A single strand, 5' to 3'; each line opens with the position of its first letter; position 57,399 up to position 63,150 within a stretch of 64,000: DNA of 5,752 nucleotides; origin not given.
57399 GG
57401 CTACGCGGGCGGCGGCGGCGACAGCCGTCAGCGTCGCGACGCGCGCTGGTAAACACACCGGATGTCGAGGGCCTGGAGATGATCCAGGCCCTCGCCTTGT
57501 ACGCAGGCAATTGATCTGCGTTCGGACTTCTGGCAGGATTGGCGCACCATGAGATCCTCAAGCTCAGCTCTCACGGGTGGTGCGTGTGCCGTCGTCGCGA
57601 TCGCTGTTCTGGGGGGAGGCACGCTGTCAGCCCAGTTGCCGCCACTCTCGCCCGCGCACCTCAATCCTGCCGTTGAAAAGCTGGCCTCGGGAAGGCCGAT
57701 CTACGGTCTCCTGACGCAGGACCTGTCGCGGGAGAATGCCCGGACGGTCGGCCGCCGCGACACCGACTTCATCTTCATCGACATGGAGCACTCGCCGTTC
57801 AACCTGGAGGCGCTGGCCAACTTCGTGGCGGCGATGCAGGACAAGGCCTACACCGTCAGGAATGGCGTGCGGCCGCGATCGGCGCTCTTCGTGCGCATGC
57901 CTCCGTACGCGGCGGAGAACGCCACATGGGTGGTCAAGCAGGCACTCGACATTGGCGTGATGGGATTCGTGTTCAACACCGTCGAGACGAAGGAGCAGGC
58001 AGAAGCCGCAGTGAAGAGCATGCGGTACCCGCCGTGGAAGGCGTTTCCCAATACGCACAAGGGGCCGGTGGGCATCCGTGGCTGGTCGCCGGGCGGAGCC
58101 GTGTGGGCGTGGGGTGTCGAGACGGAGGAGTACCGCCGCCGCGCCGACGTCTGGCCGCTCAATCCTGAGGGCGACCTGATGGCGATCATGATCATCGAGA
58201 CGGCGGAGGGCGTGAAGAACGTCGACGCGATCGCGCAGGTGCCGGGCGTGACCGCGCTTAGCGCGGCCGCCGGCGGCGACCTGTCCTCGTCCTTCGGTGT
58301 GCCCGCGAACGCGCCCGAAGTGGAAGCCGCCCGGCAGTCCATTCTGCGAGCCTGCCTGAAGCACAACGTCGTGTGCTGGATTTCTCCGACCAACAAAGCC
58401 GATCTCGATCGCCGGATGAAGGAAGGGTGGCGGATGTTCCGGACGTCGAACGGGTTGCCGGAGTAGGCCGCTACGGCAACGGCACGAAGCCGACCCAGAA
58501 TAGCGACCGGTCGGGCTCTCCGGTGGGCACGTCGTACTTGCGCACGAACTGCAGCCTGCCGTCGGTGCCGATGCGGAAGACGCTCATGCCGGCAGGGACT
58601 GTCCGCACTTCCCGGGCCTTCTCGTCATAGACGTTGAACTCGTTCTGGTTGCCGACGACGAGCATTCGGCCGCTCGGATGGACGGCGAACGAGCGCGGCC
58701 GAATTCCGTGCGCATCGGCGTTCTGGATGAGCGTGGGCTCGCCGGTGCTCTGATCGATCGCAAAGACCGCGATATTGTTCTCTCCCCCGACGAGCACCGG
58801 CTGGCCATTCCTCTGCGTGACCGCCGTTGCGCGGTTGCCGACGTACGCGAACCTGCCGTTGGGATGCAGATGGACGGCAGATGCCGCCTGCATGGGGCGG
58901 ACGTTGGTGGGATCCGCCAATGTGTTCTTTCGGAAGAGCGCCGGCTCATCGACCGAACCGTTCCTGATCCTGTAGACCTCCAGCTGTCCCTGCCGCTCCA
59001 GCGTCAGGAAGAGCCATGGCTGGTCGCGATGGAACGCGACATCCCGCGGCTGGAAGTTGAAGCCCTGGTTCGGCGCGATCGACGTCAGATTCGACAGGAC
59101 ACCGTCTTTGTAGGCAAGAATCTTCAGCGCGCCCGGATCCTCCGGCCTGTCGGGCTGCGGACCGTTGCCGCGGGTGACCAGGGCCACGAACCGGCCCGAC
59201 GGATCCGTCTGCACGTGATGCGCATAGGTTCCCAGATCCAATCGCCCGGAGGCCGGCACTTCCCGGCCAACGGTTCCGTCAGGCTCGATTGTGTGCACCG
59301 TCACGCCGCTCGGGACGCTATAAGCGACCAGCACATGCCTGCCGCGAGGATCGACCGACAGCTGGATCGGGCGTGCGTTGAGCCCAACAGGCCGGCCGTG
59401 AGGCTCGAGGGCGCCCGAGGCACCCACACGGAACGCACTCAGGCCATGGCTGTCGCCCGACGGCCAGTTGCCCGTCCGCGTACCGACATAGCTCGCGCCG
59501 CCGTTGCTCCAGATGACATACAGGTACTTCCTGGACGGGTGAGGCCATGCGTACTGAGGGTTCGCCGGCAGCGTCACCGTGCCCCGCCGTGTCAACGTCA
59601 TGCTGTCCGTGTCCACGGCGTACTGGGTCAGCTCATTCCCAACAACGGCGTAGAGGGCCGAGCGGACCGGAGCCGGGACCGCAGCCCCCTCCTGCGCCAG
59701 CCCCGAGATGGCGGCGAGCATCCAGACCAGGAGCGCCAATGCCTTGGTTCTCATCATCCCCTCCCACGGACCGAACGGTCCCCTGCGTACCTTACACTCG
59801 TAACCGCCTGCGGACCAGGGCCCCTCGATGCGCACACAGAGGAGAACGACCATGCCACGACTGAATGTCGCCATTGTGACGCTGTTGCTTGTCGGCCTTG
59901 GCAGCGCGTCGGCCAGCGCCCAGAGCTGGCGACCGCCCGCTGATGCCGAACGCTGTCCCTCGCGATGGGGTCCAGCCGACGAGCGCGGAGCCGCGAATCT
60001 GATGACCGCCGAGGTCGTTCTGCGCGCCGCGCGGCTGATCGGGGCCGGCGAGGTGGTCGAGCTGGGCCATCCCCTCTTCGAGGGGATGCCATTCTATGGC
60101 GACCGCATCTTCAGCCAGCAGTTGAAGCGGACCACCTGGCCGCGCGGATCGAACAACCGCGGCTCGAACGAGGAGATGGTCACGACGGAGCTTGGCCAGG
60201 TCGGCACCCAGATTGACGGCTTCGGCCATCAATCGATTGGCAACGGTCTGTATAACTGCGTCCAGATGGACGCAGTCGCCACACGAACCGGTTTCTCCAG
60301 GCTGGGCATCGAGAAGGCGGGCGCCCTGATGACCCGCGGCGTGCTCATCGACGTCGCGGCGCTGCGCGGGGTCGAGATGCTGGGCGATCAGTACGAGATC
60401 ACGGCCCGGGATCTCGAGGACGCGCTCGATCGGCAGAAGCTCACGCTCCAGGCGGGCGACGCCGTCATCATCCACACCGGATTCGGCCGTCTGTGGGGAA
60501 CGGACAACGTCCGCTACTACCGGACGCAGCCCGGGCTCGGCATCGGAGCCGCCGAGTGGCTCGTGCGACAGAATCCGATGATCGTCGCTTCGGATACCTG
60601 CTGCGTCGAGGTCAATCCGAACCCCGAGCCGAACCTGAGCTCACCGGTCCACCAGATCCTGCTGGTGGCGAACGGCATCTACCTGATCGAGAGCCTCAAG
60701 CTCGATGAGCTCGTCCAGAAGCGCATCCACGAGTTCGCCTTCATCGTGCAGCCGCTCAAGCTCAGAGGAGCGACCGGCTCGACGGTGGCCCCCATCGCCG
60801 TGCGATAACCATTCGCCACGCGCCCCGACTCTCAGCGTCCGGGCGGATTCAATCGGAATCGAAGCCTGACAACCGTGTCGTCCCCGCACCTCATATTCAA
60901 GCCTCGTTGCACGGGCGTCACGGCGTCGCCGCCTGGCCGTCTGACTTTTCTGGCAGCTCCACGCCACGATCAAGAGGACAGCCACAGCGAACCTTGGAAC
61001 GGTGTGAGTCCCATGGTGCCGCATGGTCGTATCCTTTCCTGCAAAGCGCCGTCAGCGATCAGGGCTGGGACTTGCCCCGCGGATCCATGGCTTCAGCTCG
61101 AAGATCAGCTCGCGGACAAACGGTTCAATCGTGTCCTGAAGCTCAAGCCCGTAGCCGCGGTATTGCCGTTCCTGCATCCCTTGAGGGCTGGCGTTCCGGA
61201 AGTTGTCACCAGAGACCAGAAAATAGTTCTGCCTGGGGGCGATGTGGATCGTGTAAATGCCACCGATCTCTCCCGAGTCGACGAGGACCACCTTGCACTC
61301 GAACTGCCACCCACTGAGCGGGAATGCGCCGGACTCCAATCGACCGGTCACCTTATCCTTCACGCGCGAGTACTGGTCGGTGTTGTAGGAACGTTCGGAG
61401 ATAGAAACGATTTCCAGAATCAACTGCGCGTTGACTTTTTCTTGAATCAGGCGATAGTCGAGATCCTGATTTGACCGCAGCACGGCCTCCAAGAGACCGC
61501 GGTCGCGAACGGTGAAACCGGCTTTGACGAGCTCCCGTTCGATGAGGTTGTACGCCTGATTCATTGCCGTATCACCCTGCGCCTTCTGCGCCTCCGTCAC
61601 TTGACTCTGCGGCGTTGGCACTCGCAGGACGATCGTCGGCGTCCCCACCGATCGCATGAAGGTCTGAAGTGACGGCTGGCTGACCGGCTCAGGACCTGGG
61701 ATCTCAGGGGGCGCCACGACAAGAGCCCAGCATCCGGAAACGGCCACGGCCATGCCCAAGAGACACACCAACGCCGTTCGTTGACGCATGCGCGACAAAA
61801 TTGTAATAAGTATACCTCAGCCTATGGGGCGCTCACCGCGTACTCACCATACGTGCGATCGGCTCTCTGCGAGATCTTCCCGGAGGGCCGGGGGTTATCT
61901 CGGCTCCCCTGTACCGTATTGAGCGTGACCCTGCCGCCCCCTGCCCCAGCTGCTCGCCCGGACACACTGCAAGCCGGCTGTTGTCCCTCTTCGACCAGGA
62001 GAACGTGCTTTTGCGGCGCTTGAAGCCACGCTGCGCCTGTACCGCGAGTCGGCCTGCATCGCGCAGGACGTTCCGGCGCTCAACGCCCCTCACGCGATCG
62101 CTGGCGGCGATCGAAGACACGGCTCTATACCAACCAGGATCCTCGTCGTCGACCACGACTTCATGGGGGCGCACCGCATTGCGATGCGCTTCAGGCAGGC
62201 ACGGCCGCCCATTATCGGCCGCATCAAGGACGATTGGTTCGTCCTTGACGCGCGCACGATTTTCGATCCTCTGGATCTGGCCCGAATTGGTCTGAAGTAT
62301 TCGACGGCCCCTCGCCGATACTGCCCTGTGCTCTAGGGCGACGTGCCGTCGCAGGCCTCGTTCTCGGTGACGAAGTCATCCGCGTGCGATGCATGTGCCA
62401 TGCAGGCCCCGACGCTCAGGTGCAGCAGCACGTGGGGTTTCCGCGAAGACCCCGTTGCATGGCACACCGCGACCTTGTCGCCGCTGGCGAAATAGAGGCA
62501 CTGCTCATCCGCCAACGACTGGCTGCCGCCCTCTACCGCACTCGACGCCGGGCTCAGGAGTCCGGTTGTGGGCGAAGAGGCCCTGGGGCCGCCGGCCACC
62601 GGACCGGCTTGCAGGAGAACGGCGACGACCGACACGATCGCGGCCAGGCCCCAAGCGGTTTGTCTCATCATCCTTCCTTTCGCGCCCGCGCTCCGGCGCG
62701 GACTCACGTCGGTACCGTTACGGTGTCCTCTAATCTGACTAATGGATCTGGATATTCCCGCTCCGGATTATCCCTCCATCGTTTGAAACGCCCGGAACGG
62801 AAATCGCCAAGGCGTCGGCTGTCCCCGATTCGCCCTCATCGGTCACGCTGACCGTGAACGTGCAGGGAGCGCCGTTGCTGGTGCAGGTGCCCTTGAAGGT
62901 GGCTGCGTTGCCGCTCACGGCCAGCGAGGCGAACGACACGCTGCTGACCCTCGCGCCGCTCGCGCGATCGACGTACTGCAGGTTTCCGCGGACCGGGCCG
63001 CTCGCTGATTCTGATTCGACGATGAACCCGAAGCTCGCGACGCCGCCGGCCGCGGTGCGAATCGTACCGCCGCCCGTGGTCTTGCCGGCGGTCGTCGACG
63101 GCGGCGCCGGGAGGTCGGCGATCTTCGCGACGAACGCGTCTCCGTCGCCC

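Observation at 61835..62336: Unannotated relic of selA, the selenocysteine synthase gene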

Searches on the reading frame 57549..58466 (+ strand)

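Call 26: search_protein_families(library=pfam, proteins=[window:57549-58466:+], max_evalue=0.001)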
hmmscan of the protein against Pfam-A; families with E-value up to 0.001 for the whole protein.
window:57549-58466:+ (305 aa): 1 family
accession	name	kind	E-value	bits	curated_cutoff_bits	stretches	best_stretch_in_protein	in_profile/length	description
PF03328.21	HpcH_HpaI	-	1.7e-18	67.2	25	1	64-275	14-186/221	HpcH/HpaI aldolase/citrate lyase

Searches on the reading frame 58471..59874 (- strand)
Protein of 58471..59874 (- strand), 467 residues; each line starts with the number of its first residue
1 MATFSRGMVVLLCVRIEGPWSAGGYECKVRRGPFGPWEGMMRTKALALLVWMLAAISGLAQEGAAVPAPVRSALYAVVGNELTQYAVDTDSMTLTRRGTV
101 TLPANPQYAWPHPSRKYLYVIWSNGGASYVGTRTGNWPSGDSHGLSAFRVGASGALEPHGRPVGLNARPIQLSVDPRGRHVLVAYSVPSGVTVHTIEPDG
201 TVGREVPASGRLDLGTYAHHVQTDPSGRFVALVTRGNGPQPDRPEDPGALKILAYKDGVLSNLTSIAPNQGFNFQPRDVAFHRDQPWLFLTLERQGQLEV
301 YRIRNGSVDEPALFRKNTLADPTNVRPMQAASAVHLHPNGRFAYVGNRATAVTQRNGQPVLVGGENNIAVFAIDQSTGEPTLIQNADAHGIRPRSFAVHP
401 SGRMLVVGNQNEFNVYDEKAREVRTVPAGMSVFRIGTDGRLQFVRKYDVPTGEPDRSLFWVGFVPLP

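Call 26: search_protein_families(library=pfam, proteins=[window:58471-59874:-], max_evalue=0.001)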
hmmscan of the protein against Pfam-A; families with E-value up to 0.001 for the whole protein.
window:58471-59874:- (467 aa): 1 family
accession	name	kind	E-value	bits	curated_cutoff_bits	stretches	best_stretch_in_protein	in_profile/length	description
PF10282.15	Lactonase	-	3.5e-38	132.1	21.7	1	79-415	12-315/344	Lactonase, 7-bladed beta-propeller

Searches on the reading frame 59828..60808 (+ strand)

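Call 26: search_protein_families(library=pfam, proteins=[window:59828-60808:+], max_evalue=0.001)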
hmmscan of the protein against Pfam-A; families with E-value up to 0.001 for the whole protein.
window:59828-60808:+ (326 aa): 1 family
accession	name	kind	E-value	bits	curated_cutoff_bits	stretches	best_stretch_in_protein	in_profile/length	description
PF04199.19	Cyclase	-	9.6e-22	78.2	23.1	1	77-261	1-141/142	Putative cyclase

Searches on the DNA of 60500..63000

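Call 80: search_rna_families(source=window, start=60500, end=63000, threshold=evalue, max_evalue=0.1)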
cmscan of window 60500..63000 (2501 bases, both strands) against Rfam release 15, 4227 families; matches with E-value up to 0.1: 0.
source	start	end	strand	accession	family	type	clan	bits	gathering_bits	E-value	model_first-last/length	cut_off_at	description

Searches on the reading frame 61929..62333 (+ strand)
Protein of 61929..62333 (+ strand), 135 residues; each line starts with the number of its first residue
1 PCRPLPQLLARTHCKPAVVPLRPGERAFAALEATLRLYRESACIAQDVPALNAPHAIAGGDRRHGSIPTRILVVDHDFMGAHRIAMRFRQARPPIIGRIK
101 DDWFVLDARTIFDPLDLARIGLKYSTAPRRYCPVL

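Call 4: search_protein_families(library=pfam, proteins=[window:61929-62333:+], max_evalue=10)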
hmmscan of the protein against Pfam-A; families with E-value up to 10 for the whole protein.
seq(135 aa): 2 families
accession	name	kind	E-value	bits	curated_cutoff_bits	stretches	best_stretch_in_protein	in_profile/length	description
PF03841.19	SelA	-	2.8e-09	36.9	22.8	2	54-111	309-366/367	L-seryl-tRNA selenium transferase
PF09413.15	DUF2007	-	0.16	12.6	25.7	1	49-85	26-62/66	Putative prokaryotic signal transducing protein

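Call 5: search_protein_families(library=ncbifam, proteins=[window:61929-62333:+], max_evalue=10)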
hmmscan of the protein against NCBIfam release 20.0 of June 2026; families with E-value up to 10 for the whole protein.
seq(135 aa): 1 family
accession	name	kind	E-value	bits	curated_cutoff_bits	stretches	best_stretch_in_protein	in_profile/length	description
TIGR00474.1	selA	equivalog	2.1e-10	40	267.9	2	57-113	387-443/455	L-seryl-tRNA(Sec) selenium transferase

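Call 6: search_solved_structures(query=window:61929-62333:+, max_evalue=10, show_alignments=3)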
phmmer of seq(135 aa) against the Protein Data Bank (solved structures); distinct sequences matched with E-value up to 10: 6.
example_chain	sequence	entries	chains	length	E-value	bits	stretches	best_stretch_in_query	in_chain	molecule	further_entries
3w1i_A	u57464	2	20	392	1.1e-07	35.1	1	58-113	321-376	L-seryl-tRNA(Sec) selenium transferase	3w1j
3wco_A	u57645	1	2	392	1.1e-07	35.1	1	58-113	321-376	L-seryl-tRNA(Sec) selenium transferase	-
3w1h_A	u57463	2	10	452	1.6e-07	34.6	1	58-113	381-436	L-seryl-tRNA(Sec) selenium transferase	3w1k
3wcn_A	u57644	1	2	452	1.6e-07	34.6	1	58-113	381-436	L-seryl-tRNA(Sec) selenium transferase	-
8uzw_A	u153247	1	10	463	5.2e-07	32.9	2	57-114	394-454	L-seryl-tRNA(Sec) selenium transferase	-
9bkw_A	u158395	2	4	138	0.26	14.5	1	67-108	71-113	XYPPX repeat family protein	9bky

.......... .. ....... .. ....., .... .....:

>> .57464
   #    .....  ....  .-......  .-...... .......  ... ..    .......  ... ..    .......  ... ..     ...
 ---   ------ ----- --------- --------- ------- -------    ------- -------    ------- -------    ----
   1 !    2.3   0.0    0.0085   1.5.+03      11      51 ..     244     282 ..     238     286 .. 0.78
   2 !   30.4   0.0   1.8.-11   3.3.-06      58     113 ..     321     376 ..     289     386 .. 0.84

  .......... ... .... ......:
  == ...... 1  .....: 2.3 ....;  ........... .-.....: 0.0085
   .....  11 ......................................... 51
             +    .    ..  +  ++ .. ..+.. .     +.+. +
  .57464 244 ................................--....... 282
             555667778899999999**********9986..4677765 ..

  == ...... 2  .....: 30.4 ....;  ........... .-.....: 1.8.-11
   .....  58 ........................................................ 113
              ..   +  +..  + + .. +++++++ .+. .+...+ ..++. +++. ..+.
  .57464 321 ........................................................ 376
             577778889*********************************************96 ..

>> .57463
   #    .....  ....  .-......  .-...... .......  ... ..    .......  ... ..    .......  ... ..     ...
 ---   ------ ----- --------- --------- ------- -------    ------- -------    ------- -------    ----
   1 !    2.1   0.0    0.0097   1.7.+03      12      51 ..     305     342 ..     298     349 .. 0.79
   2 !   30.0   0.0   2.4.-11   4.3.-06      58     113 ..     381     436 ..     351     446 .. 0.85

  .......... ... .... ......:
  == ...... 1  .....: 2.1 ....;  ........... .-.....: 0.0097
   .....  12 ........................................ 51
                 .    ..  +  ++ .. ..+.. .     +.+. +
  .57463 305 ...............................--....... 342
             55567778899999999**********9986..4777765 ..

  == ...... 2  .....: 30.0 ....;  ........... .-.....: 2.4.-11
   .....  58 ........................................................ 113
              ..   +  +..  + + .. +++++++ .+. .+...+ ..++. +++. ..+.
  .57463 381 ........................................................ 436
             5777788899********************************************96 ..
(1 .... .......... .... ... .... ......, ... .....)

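Call 38: search_protein_representatives(protein=window:61929-62333:+)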
Query: 135 residues. Proteins with E-value up to 0.001 (for the whole library): 289; up to 1e-10: 12; up to 1e-30: 1. The best 150 are listed.
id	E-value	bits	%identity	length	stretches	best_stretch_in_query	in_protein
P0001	6.6e-35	136.3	81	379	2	53-118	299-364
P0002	1.6e-30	122.1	100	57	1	79-135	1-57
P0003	1.8e-27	112.3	63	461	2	57-117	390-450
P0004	1.3e-24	103.0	63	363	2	66-117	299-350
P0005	5.6e-24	100.9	64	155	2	66-118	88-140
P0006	1.1e-16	77.3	49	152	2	52-118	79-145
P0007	4.6e-16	75.3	61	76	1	60-118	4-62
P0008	6.4e-15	71.6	45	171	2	47-118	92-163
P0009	7.4e-13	64.9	45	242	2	56-113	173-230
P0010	1.3e-12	64.1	56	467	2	78-129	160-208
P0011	2.3e-11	60.0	46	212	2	57-118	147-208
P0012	3.3e-11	59.5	56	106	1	65-118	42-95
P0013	8.4e-10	55.0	50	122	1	58-117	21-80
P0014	9.6e-10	54.8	40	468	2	50-114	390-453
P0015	1.4e-09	54.3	44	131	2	47-117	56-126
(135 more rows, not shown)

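Call 41: find_encoding_contigs(protein=P0001, flank=8000, max_places=6)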
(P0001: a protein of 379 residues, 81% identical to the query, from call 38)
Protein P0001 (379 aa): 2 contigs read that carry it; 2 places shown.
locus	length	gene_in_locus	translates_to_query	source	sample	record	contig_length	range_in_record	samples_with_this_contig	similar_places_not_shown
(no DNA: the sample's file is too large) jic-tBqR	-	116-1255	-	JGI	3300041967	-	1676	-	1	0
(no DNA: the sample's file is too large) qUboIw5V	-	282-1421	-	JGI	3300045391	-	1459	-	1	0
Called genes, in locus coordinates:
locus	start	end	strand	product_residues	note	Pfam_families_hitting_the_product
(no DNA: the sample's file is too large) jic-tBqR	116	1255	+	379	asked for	PF03841:SelA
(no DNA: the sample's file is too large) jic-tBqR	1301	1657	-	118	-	-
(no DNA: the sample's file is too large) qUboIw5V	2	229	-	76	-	?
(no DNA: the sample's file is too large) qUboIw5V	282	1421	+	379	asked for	PF03841:SelA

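Call 64: find_related_loci(query=P0001, collection=metagenome_contigs, flank=6000)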
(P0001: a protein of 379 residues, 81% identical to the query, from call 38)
Query P0001 (379 aa) in metagenome_contigs; peptide patterns used: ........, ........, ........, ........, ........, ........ (x = any residue, [..] = any of these).
82 stretches matched a pattern; 2 encode a relative of the query (tblastn E <= 1e-3); 2 distinct loci.
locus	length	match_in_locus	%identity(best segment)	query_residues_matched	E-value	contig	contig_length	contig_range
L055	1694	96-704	61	165-369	2e-83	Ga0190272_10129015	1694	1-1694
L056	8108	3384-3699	96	240-379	8e-32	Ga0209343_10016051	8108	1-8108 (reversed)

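Call 76: search_protein_families(library=pfam, proteins=[P0001, P0003], max_evalue=0.01)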
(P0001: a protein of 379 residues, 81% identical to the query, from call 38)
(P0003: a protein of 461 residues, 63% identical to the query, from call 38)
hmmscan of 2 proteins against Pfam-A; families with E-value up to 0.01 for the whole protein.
P0001 (379 aa): 1 family
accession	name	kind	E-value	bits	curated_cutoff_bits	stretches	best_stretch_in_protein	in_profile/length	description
PF03841.19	SelA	-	4.5e-61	207.3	22.8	2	171-357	181-366/367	L-seryl-tRNA selenium transferase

P0003 (461 aa): 3 families
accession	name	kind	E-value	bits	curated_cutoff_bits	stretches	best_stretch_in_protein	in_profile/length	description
PF03841.19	SelA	-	7.1e-103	344.9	22.8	1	79-444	1-366/367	L-seryl-tRNA selenium transferase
PF01053.26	Cys_Met_Meta_PP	-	0.0002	20.5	27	1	128-301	55-211/381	Cys/Met metabolism PLP-dependent enzyme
PF01041.23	DegT_DnrJ_EryC1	-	0.0014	18.3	19.8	1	121-253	20-144/360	DegT/DnrJ/EryC1/StrS aminotransferase family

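Call 79: find_encoding_contigs(protein=P0003, flank=5000, max_places=3)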
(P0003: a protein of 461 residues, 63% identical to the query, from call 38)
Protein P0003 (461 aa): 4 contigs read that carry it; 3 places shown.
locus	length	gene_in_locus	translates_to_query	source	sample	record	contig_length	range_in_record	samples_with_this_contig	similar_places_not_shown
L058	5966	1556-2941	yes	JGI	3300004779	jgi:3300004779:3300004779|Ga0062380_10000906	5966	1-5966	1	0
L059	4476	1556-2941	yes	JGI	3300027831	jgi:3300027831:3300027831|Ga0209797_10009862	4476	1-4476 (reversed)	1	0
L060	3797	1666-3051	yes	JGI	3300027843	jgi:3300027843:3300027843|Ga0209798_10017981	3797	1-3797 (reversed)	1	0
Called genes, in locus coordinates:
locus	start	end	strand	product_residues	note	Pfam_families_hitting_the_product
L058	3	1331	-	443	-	?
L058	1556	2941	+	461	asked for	PF03841:SelA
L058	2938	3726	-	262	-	-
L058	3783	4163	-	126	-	PF19649:DUF6152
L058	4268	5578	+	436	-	PF17170:DUF5128 (faint)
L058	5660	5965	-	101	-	?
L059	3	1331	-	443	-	?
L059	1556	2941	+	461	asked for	PF03841:SelA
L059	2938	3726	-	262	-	-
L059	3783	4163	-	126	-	PF19649:DUF6152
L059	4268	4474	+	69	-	?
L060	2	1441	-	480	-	?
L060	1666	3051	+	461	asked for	PF03841:SelA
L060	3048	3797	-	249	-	?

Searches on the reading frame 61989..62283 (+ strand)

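Call 36: find_related_loci(query=window:61989-62283:+, collection=genome_contigs, flank=6000)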
Query window:61989-62283:+ (98 aa) in genome_contigs; peptide patterns used: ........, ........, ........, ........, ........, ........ (x = any residue, [..] = any of these).
599 stretches matched a pattern, but none encodes a relative of the query by tblastn (E <= 1e-3).
